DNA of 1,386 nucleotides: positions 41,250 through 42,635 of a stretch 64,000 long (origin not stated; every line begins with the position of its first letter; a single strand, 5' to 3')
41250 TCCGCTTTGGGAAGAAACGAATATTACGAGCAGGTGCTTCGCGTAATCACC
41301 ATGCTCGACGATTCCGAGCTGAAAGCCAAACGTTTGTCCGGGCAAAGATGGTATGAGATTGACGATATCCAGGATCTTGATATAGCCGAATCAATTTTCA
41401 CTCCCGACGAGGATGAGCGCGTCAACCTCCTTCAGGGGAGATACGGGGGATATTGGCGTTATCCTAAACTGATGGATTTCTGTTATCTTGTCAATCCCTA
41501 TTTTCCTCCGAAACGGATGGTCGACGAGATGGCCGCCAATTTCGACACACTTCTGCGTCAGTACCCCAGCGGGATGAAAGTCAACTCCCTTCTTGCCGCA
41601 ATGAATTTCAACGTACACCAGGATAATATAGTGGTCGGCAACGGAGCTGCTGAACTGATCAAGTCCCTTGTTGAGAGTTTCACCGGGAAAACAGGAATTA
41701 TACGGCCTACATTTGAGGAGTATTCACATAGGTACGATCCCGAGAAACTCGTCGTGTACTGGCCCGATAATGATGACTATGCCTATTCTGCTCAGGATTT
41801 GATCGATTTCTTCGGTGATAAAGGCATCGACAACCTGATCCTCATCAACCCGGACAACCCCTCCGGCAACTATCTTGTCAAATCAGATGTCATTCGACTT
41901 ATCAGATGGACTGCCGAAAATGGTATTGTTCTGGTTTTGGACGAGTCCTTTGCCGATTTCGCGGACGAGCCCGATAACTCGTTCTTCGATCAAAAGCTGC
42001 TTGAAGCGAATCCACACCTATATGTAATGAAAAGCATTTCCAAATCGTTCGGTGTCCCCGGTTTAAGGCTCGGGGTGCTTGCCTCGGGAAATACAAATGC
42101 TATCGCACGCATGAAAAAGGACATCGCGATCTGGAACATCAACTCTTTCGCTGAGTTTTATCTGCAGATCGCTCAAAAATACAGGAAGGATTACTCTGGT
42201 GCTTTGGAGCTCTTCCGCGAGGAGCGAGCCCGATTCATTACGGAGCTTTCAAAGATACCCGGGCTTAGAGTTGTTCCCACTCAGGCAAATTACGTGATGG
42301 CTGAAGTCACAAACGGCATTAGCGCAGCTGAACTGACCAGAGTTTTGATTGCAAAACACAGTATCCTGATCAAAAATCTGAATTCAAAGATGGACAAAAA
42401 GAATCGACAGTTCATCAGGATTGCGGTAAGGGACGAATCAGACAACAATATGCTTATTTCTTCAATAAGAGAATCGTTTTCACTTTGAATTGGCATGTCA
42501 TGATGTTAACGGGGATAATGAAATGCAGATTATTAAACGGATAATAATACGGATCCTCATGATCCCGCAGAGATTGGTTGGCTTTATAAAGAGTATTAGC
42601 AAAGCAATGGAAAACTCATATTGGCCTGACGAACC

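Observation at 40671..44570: Low-G+C three-gene island behind prfB: LicC-like cytidylyltransferase fused to a CobD/HisC-like PLP enzyme, a TupA-like ATP-grasp and an OCD-family enzyme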

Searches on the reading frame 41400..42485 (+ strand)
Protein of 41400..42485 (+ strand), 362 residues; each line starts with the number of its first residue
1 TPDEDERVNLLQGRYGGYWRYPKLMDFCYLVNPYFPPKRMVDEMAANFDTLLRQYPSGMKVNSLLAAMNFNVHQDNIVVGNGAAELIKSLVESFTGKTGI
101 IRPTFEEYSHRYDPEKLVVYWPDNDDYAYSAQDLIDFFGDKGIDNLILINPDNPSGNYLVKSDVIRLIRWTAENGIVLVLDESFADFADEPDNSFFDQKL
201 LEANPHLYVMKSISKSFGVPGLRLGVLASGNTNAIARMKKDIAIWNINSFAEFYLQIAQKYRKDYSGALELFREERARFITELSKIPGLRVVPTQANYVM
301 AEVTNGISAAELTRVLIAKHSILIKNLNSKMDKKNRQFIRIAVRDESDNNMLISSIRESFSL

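Call 38: search_solved_structures(query=window:41400-42485:+, max_evalue=1e-20, show_alignments=3)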
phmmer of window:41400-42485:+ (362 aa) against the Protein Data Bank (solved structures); distinct sequences matched with E-value up to 1e-20: 4.
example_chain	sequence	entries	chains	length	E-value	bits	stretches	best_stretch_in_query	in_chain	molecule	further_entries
6oux_A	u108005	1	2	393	3.6e-42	148.3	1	25-357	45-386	Threonine phosphate decarboxylase-like enzyme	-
3ftb_A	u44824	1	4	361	1.2e-32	117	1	17-356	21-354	Histidinol-phosphate aminotransferase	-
1lc5_A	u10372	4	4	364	3.7e-30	108.8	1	23-358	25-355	L-Threonine-O-3-Phosphate Decarboxylase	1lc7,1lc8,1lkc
3fkd_A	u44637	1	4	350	3.6e-22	82.6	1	52-356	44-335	L-threonine-O-3-phosphate decarboxylase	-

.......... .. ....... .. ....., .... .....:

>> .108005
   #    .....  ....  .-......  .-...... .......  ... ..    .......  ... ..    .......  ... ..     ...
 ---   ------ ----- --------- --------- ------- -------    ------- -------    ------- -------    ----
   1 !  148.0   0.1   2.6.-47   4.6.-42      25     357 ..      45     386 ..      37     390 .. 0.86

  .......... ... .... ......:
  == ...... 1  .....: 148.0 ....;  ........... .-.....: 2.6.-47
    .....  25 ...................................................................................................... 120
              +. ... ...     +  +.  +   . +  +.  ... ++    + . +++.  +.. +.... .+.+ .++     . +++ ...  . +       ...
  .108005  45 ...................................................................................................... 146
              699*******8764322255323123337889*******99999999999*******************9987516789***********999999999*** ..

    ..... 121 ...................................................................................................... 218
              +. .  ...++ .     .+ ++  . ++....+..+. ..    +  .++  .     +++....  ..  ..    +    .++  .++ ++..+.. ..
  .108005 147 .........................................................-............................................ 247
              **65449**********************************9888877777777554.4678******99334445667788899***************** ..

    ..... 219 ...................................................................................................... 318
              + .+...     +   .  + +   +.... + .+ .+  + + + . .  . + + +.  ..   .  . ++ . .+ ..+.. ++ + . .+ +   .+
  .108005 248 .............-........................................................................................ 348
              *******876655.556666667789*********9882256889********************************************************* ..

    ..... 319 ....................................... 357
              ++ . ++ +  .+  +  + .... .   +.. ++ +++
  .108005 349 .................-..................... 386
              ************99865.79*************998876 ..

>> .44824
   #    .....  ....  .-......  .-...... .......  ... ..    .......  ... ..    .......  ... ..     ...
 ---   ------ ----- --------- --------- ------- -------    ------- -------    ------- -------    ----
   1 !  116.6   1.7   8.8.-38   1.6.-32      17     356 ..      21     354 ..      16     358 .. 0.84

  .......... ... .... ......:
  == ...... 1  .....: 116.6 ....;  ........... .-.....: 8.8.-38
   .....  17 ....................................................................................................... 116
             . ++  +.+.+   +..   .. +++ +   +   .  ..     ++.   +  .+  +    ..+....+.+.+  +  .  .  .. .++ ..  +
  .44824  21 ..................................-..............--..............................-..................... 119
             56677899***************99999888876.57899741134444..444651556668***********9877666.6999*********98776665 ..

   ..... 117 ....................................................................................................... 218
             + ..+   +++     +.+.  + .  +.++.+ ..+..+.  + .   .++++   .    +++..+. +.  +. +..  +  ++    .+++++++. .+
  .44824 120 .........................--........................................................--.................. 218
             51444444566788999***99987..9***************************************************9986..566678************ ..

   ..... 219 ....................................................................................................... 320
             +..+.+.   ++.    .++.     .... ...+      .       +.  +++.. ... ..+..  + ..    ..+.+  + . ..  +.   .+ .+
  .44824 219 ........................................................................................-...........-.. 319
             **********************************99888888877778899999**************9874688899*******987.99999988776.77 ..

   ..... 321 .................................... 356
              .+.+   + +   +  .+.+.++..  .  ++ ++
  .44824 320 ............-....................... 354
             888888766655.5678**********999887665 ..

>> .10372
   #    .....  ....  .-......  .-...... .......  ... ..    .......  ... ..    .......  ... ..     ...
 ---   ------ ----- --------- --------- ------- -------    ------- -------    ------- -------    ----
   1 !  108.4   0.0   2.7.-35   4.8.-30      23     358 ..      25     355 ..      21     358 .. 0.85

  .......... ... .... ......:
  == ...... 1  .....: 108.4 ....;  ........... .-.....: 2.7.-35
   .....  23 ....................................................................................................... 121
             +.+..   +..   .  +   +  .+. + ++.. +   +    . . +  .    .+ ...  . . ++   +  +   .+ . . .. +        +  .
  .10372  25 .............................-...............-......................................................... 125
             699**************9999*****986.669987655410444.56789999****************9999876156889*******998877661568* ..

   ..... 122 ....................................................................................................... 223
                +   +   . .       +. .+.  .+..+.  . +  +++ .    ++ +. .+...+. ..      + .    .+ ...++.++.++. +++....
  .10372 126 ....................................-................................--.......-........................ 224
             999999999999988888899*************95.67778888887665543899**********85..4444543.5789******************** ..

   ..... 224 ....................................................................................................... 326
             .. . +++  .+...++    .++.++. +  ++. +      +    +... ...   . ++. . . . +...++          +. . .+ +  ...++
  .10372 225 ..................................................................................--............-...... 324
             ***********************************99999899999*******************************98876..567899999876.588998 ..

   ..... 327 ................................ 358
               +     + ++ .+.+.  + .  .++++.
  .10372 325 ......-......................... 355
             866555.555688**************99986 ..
